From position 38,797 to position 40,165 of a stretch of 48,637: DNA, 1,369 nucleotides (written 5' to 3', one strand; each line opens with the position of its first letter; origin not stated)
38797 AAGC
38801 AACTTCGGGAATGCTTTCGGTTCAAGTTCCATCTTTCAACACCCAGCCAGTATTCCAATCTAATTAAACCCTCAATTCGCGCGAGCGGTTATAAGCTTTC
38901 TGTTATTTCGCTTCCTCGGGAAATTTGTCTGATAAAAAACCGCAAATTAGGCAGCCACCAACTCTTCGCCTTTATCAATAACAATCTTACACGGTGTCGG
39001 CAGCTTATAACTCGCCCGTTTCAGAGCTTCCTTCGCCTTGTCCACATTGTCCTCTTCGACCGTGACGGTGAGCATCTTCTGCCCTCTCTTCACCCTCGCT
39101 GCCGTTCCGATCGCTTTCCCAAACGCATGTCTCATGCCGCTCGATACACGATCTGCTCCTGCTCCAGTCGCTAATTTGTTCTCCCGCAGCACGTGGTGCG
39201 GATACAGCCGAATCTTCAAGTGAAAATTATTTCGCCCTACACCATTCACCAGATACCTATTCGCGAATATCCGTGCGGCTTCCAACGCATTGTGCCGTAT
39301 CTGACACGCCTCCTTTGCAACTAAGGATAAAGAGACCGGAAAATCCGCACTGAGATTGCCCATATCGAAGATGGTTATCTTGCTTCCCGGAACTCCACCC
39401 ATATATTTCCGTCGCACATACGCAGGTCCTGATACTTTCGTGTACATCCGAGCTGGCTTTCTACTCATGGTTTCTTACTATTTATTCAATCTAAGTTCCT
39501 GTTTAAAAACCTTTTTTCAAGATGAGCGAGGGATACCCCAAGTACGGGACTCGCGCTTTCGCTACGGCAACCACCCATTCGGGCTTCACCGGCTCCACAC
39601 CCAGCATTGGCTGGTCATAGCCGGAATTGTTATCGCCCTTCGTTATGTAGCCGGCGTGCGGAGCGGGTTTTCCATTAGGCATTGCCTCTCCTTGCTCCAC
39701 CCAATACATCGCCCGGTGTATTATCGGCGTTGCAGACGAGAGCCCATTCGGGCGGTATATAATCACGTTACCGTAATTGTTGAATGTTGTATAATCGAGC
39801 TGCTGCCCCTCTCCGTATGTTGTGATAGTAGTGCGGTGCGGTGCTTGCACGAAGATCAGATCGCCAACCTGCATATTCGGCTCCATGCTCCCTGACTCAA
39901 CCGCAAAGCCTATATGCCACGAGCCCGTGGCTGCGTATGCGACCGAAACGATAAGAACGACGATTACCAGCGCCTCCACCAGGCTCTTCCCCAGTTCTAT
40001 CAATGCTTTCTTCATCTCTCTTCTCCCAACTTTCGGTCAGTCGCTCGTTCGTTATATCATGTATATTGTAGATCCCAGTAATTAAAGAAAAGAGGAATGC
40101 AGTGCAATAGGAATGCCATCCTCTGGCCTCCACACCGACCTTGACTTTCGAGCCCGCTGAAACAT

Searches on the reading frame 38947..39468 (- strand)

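Call 54: search_protein_families(library=pfam, proteins=[window:38947-39468:-], max_evalue=0.001)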
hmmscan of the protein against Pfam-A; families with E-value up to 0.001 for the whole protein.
window:38947-39468:- (173 aa): 1 family
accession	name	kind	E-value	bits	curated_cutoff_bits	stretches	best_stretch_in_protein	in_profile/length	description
PF00252.24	Ribosomal_L16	-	3.9e-36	124.3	27.9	1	15-163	4-132/132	Ribosomal protein L16p/L10e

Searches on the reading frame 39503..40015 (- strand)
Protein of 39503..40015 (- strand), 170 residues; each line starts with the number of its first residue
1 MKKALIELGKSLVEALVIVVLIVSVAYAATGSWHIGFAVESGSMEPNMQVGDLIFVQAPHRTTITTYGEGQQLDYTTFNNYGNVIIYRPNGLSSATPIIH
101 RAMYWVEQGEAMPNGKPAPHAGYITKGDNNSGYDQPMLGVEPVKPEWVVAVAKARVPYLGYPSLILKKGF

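Call 54: search_protein_families(library=pfam, proteins=[window:39503-40015:-], max_evalue=0.001)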
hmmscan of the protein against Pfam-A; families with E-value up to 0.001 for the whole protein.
window:39503-40015:- (170 aa): 1 family
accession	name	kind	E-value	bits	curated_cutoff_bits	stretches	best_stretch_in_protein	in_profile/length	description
PF10502.14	Peptidase_S26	-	0.00044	20.7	22.9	1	14-76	3-52/168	Signal peptidase, peptidase S26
